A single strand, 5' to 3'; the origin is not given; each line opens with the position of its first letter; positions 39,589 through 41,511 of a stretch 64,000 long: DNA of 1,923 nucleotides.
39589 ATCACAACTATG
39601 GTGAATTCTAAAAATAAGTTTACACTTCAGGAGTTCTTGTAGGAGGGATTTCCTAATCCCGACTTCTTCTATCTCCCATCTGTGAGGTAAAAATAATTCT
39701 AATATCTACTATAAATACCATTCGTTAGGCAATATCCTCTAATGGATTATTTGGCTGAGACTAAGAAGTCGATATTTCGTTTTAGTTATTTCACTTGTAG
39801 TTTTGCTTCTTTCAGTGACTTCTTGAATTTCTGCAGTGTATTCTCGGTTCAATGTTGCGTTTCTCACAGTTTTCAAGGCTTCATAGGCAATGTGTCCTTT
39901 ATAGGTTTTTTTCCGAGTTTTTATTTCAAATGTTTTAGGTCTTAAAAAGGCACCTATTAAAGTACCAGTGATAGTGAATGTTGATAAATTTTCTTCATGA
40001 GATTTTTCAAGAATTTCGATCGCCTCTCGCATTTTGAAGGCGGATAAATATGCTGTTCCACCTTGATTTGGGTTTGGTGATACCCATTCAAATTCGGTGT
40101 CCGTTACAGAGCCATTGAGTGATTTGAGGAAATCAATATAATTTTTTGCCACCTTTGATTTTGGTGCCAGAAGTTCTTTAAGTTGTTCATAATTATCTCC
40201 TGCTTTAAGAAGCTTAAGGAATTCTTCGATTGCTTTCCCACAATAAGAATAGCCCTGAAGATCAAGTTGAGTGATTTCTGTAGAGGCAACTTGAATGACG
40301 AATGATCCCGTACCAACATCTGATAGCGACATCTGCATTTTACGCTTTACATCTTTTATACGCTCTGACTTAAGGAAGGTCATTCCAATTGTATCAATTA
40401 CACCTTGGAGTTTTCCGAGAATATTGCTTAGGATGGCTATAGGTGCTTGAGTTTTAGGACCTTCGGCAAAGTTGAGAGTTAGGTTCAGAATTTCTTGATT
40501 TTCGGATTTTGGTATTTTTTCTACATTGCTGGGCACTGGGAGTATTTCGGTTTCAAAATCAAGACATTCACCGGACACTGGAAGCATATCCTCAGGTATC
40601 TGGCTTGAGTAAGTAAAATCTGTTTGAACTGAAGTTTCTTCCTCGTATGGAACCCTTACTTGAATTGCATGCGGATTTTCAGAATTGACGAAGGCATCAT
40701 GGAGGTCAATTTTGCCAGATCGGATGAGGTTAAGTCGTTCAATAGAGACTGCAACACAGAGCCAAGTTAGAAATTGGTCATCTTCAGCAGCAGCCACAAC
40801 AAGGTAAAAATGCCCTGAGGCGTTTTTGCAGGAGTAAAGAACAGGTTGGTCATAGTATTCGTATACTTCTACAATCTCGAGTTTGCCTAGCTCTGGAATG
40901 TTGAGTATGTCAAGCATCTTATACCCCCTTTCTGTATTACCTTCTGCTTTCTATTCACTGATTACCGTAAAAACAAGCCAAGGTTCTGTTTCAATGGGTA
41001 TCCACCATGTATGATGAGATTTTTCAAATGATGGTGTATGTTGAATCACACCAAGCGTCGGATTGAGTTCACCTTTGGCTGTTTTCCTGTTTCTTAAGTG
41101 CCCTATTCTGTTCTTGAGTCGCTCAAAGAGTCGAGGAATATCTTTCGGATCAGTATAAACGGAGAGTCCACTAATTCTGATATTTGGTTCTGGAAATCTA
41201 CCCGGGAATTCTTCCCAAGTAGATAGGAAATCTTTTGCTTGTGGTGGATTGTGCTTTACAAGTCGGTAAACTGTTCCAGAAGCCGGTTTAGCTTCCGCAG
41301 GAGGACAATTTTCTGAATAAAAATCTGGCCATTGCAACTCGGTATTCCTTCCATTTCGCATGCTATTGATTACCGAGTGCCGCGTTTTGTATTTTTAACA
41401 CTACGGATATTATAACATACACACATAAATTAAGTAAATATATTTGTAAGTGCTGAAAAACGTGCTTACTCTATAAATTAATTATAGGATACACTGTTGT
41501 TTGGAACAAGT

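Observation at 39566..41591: AT-rich orphan two-gene cassette (136 aa + 392 aa) is wedged between housekeeping genes and is a candidate undescribed defence or toxin-antitoxin-like module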

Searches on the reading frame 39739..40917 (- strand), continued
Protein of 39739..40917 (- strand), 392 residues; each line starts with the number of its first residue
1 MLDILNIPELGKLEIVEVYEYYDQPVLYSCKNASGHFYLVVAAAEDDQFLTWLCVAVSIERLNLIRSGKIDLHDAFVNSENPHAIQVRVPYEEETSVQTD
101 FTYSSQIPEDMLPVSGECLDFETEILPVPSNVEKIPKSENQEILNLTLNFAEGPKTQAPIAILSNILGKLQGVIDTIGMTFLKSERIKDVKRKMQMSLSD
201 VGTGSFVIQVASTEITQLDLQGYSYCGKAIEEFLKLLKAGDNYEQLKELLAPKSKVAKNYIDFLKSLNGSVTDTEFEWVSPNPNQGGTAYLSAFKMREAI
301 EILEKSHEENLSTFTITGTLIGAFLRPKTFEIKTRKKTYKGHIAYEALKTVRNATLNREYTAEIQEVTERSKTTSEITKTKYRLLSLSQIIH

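Call 105: find_encoding_contigs(protein=P0252, flank=4000, max_places=3)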
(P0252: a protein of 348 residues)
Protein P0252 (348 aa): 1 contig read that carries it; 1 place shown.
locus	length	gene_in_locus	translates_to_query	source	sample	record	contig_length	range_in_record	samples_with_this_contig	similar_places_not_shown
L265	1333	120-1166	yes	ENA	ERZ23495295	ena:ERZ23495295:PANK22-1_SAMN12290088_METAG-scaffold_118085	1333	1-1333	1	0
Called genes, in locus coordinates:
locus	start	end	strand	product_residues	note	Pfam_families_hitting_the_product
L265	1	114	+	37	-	?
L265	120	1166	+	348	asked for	-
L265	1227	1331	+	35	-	?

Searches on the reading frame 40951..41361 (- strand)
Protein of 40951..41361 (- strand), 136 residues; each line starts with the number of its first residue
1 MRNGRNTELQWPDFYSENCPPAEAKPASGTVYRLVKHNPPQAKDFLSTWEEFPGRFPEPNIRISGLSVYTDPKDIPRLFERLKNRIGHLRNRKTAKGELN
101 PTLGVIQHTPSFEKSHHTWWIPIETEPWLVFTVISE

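Call 4: search_protein_families(library=pfam, proteins=[window:40951-41361:-], max_evalue=1)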
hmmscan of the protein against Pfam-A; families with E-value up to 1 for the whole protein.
window:40951-41361:- (136 aa): 0 families

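Call 5: search_protein_families(library=padloc, proteins=[window:40951-41361:-], max_evalue=1)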
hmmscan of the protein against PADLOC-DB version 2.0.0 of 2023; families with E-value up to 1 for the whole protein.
window:40951-41361:- (136 aa): 1 family
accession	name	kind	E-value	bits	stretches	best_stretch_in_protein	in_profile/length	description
PDLC04023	PD-T4-10_A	-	0.00014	19.6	1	17-132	23-142/148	-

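Call 6: search_protein_families(library=ncbifam, proteins=[window:40951-41361:-], max_evalue=1)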
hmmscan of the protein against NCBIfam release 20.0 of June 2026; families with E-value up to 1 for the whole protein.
window:40951-41361:- (136 aa): 0 families

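Call 7: search_protein_families(library=phrogs, proteins=[window:40951-41361:-], max_evalue=1)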
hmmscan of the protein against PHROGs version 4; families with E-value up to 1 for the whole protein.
window:40951-41361:- (136 aa): 1 family
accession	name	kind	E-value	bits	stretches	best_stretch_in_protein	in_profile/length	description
phrog_18546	-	unknown function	0.021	16.3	1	8-87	5-86/139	-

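Call 9: find_homologous_proteins(query=window:40951-41361:-)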
Query window:40951-41361:- (136 aa): 130 proteins with E <= 0.001 among 134 candidates; the best 120 are listed.
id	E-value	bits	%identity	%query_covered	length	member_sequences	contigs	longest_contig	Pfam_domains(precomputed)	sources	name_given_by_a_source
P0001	6.9e-84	297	92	100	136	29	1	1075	-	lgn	-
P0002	1.0e-70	254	81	100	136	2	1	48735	-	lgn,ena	-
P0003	2.7e-67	243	79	100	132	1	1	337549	-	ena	-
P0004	9.6e-67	241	80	99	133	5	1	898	-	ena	-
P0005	7.3e-65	235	78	94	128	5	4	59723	-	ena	-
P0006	1.3e-64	235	76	100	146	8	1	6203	-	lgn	-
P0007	3.7e-64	233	81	94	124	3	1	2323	-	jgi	-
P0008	4.4e-64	233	76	100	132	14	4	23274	-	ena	-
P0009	5.1e-63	229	77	98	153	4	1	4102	-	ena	-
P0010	5.4e-63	229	81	92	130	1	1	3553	-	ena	-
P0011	9.7e-63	228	79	96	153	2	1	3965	-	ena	-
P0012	2.7e-62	227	75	100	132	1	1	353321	-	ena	-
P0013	1.6e-61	225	76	100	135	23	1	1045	-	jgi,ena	jgi:hypothetical protein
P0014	2.2e-61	224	80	90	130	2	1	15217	-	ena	-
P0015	5.0e-61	223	75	99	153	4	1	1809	-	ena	-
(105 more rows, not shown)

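Call 24: search_solved_structures(query=A2, max_evalue=10)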
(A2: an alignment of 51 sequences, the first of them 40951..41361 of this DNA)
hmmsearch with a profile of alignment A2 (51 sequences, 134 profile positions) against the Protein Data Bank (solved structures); distinct sequences matched with E-value up to 10: 11.
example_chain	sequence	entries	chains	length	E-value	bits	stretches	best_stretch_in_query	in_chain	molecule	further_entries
9ukm_H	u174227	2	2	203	1.1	12.6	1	33-103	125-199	Hdf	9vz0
7ejh_A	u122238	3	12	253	1.2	12.5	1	28-77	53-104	3-alpha-(Or 20-beta)-hydroxysteroid dehydrogenase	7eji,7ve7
7ejj_A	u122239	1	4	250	1.3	12.4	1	28-77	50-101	3-alpha-(Or 20-beta)-hydroxysteroid dehydrogenase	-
7vdo_D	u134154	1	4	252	1.3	12.4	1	28-77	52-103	3-alpha-(Or 20-beta)-hydroxysteroid dehydrogenase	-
8kcn_A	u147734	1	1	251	1.3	12.4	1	28-77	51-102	NADP-dependent (R)-specific alcohol dehydrogenase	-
7p7y_A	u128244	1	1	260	1.4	12.3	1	28-77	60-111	NADPH dependent R-specific alcohol dehydrogenase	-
7p36_A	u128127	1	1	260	1.4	12.3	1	28-77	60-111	NADPH dependent R-specific alcohol dehydrogenase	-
4rf2_A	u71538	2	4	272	1.5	12.2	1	28-77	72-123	NADPH dependent R-specific alcohol dehydrogenase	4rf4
4rf5_A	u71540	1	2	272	1.5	12.2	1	28-77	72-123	NADPH dependent R-specific alcohol dehydrogenase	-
2pze_A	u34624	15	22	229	1.7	12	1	91-131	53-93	Cystic fibrosis transmembrane conductance regulator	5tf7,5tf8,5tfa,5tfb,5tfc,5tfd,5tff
2pzg_A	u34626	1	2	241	1.8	12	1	91-131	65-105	Cystic fibrosis transmembrane conductance regulator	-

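Call 32: predict_structure(alignment_id=A2)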
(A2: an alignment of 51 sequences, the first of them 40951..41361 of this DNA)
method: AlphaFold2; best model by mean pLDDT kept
length: 136 residues; sequences in the alignment: 51
mean_pLDDT: 89.6   pTM: 0.82
mean pLDDT of the five models: 89.6, 89.1, 80.1, 79.9, 78.7
residues with pLDDT >= 90: 93; 70-90: 36; 50-70: 1; < 50: 6
segments of 3 or more residues with pLDDT < 50: 1-6
pLDDT, mean of each block of 10 residues (from residue 1): 56 90 95 96 93 88 92 89 90 96 94 89 93 95
secondary structure, 60 per line:
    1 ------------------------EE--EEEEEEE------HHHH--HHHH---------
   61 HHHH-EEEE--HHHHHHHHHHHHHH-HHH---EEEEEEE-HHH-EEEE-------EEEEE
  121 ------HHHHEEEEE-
elements in order: E29-35 H42-45 H48-51 H61-64 E66-69 H72-85 E93-99 E105-108 E116-120 H127-130 E131-135

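Call 35: fold_search(model_id=the predicted structure, library=pdb)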
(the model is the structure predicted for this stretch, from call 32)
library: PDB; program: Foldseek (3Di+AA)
matches with E <= 10: 167; with E <= 0.001: 0
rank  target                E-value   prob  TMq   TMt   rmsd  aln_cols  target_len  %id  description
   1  7u6z_A                8.9e-02  0.63  0.40  0.34   7.5       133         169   13  Pertussis toxin E129D NAD (released 2022-04-13)
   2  7u6z_B                1.0e-01  0.75  0.42  0.36   7.2       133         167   13  Pertussis toxin E129D NAD (released 2022-04-13)
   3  7sky_C                1.8e-01  0.54  0.40  0.33   7.2       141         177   11  Pertussis toxin S1 bound to NAD+ (released 2022-04-13)
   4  7skk_D                2.8e-01  0.38  0.40  0.32   8.0       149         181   11  pertussis toxin in complex with ADPR and Nicotinamide (released 2022-04-13)
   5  9q9f_L                2.8e-01  0.09  0.19  0.07  10.8       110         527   10  DNA-PK bound to a 153 bp H2AX nucleosome model 1 (released 2026-01-14)
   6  7ski_A                3.5e-01  0.47  0.41  0.33   7.1       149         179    9  Pertussis toxin in complex with PJ34 (released 2022-04-13)
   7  7sky_A                3.5e-01  0.21  0.34  0.28   8.8       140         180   13  Pertussis toxin S1 bound to NAD+ (released 2022-04-13)
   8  4z9d_A                4.3e-01  0.30  0.40  0.33   7.1       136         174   11  EcPltA (released 2016-10-12)
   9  4z9d_B                4.5e-01  0.30  0.40  0.33   7.1       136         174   11  EcPltA (released 2016-10-12)
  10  2a5g_B                4.8e-01  0.33  0.40  0.32   6.0       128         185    9  Cholera toxin A1 subunit bound to ARF6(Q67L) (released 2005-08-16)
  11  4z9d_C                5.5e-01  0.35  0.43  0.35   7.0       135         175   12  EcPltA (released 2016-10-12)
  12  7skk_A                6.2e-01  0.23  0.39  0.32   7.6       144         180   12  pertussis toxin in complex with ADPR and Nicotinamide (released 2022-04-13)
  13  7sne_B                6.6e-01  0.33  0.42  0.33   6.8       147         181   10  Pertussis toxin S1 subunit bound to BaAD (released 2022-04-13)
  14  8gug_A                7.0e-01  0.13  0.24  0.22   6.9        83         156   16  Structure of VPA0770 toxin bound to VPA0769 antitoxin in Vibrio parahaemolyticus (released 2023-07-26)
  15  9r35_D                7.5e-01  0.21  0.39  0.37   5.7       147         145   10  Crystal structure of the Pseudomonas putida Xre-RES toxin-antitoxin complex bound to promoter DNA (released 2025-08-20)
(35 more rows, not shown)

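Call 43: search_protein_families(library=padloc, alignment_id=A2, max_evalue=0.01)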
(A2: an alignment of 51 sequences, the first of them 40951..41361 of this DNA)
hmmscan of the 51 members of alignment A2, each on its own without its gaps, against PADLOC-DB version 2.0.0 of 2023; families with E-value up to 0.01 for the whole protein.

A. member 1, window:40951-41361:- (136 aa): 1 family
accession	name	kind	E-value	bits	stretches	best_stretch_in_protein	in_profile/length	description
PDLC04023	PD-T4-10_A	-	0.00014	19.6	1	17-132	23-142/148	-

B. families by the number of members that match (of 51 scanned): 1 family
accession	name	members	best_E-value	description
PDLC04023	PD-T4-10_A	39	2.2e-08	-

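Call 45: search_protein_families(library=pfam, alignment_id=A2, max_evalue=10)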
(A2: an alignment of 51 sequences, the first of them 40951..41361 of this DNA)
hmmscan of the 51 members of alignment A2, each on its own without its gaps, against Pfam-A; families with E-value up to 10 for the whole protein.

A. member 1, window:40951-41361:- (136 aa): 0 families

B. families by the number of members that match (of 51 scanned): 15 families
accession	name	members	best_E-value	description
PF19908.4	DUF6381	6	0.0056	Family of unknown function (DUF6381)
PF21850.2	DUF6909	2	0.076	Family of unknown function (DUF6909)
PF12696.13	TraG-D_C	2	0.2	TraM recognition site of TraD and TraG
PF14239.11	RRXRR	1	0.0017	RRXRR protein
PF11823.13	Se_S_carrier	1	0.048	Putative Se/S carrier protein-like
PF13824.12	zf-Mss51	1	0.054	Zinc-finger of mitochondrial splicing suppressor 51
PF03133.20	TTL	1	0.078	Tubulin-tyrosine ligase family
PF09577.15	Spore_YpjB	1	0.083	Sporulation protein YpjB (SpoYpjB)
PF24569.1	CFAP161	1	0.11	Cilia- and flagella-associated protein 161-like domain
PF05394.16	AvrB_AvrC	1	0.14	Avirulence protein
PF15522.11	Ntox14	1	0.15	Novel toxin 14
PF10786.14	HI_0552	1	0.19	HI_0552 protein family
PF06838.17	Met_gamma_lyase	1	0.19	Methionine gamma-lyase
PF07699.19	Ephrin_rec_like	1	0.22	Tyrosine-protein kinase ephrin type A/B receptor-like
PF00790.25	VHS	1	0.25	VHS domain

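Call 66: find_homologous_proteins(query=A4, max_evalue=0.001)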
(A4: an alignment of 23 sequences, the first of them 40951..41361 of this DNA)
Query A4 (23 sequences) (136 aa, profile of the alignment): 291 proteins with E <= 0.001 among 750 candidates; the best 120 are listed.
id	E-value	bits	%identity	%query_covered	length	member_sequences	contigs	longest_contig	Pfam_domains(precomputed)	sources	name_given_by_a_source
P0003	2.4e-56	207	79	100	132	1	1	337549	-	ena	-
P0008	7.2e-56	206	76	100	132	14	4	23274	-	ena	-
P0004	7.9e-56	206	80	99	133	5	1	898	-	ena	-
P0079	3.3e-55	203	59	100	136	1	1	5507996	-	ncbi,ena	-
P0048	3.8e-55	203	60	100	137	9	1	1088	-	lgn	-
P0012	4.1e-55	203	75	100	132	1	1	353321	-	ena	-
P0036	4.5e-55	203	61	99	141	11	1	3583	-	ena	-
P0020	4.9e-55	203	74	100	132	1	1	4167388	-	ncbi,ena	-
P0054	9.1e-55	202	61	95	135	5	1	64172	-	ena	-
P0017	9.6e-55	202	72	100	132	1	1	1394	-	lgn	-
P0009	1.0e-54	202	77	98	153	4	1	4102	-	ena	-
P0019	1.7e-54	201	72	100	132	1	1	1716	-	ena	-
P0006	3.7e-54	200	76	100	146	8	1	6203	-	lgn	-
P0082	6.4e-54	199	56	100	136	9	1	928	-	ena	-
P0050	6.7e-54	199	62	93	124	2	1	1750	-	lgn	-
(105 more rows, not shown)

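Call 86: fold_search(model_id=the predicted structure, library=viral)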
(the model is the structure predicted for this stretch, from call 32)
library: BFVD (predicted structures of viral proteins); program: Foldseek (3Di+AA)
matches with E <= 10: 199; with E <= 0.001: 0
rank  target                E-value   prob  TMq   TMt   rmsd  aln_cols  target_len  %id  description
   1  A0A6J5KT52            2.3e-01  0.66  0.37  0.48   7.1       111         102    8  Uncharacterized protein [uncultured Caudovirales phage]
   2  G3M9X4                3.1e-01  0.23  0.34  0.24   9.8       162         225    9  Gp233 [Bacillus phage G]
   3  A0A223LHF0            3.3e-01  0.25  0.34  0.14   7.2       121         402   13  Uncharacterized protein [Pseudoalteromonas phage J2-1]
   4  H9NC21                3.7e-01  0.28  0.37  0.26   6.5       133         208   14  (no name in the UniProt tables at hand)
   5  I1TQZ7                4.0e-01  0.13  0.25  0.28  10.2       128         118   12  (no name in the UniProt tables at hand)
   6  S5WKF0                4.5e-01  0.41  0.45  0.49   5.4       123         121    8  Putative RNA 2'-phosphotransferase [Pseudomonas phage PaBG]
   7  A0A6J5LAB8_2          5.8e-01  0.28  0.43  0.10  14.8       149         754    9  ParB/Sulfiredoxin [uncultured Caudovirales phage]
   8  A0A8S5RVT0            6.2e-01  0.21  0.32  0.43   6.9       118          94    8  Ms Rifampin ADP-ribosyl transferase [Siphoviridae sp. ctHip2]
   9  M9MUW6                6.5e-01  0.41  0.40  0.16   5.1       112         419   12  (no name in the UniProt tables at hand)
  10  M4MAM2                6.5e-01  0.12  0.30  0.34   8.5       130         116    8  (no name in the UniProt tables at hand)
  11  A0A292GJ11            7.0e-01  0.14  0.34  0.29   6.8       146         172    8  (no name in the UniProt tables at hand)
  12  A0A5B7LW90            8.9e-01  0.15  0.32  0.30   9.5       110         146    8  Uncharacterized protein [Pseudomonas phage ITTPL]
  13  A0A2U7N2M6            1.0e+00  0.12  0.30  0.13   7.0       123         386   12  RIIB protector from prophage-induced early lysis [Pseudomonas phage PspYZU05]
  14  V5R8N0                1.1e+00  0.21  0.32  0.33   5.9       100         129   13  (no name in the UniProt tables at hand)
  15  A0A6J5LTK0            1.1e+00  0.20  0.34  0.44   7.4       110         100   13  Uncharacterized protein [uncultured Caudovirales phage]
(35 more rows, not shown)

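Call 100: find_related_loci(query=A2, collection=genome_contigs, flank=3000)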
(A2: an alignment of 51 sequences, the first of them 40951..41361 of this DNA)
Query A2 (136 aa) in genome_contigs; peptide patterns used: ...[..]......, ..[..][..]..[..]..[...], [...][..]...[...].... (x = any residue, [..] = any of these).
101 stretches matched a pattern; 73 encode a relative of the query (tblastn E <= 1e-3); 71 distinct loci.
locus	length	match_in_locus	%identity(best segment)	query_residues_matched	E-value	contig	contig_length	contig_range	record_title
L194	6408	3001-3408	92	1-136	5e-84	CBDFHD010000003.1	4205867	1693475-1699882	MAG: Candidatus Poribacteria bacterium isolate 3ddb7f14-4d05-4080-9b3f-f5d75a2c5508 genome assembly, contig: contig_3, w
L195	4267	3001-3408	89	1-136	4e-81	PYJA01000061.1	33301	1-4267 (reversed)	MAG: Candidatus Poribacteria bacterium isolate PCPOR2a Ga0207197_1061, whole genome shotgun sequence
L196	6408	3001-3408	84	1-136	1e-76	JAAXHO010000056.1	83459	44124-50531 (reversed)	MAG: Candidatus Poribacteria bacterium isolate Plut_88891 unfiltered_Plut_88891_genomic_contig_733450, whole genome shot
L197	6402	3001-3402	84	3-136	1e-75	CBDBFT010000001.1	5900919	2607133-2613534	MAG: Candidatus Poribacteria bacterium isolate 1793e3cd-57e7-4349-b6cf-f1c25c3b8095 genome assembly, contig: contig_1, w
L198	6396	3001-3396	79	1-136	1e-68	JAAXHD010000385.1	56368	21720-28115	MAG: Candidatus Poribacteria bacterium isolate Plut_88880 unfiltered_Plut_88880_genomic_contig_101399, whole genome shot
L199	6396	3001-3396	76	1-136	3e-66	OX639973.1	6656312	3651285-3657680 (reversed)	MAG: uncultured Poribacteria bacterium isolate a51c2dcd-0bc8-4832-ac43-f95c9d639ad7 genome assembly, chromosome: 1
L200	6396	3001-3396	76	1-136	5e-65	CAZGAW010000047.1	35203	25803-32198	MAG TPA_asm: uncultured bacterium isolate SRP109090_co1_253 genome assembly, contig: NODE_1585_length_35203_cov_19.40136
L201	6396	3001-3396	71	1-136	3e-64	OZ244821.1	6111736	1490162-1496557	MAG: Candidatus Poribacteria bacterium isolate f8e195d4-717b-4ac2-aaf5-fcbd41c48ae0 genome assembly, chromosome: 1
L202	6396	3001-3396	74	1-136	6e-63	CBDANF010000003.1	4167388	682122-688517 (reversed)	MAG: Candidatus Poribacteria bacterium isolate cff0d1ac-620d-4255-a141-192642026491 genome assembly, contig: contig_3, w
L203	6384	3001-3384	72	5-136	8e-62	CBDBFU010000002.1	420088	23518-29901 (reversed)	MAG: Candidatus Poribacteria bacterium isolate 0db8f60b-b66d-466f-879a-884326031337 genome assembly, contig: contig_2, w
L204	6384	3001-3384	71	5-136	1e-60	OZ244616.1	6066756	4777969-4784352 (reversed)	MAG: Candidatus Poribacteria bacterium isolate e5250d40-67f0-410b-965f-0d198546f1b0 genome assembly, chromosome: 1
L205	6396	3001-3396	69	1-136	1e-59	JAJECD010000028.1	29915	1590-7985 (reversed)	MAG: Candidatus Poribacteria bacterium isolate jk18x9bins.85 k141_407476, whole genome shotgun sequence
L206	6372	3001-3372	73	9-136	3e-59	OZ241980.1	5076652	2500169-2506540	MAG: Candidatus Poribacteria bacterium isolate addb8a48-e40a-4d5d-92e9-c4632a5e54a8 genome assembly, chromosome: 1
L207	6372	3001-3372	71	9-136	1e-58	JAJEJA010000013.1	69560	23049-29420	MAG: Candidatus Poribacteria bacterium isolate p16x63bins.62 k141_546917, whole genome shotgun sequence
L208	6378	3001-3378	65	5-133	8e-51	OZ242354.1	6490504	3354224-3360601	MAG: Candidatus Poribacteria bacterium isolate 342ba744-3869-4f81-a489-a0f16b16fbc4 genome assembly, chromosome: 1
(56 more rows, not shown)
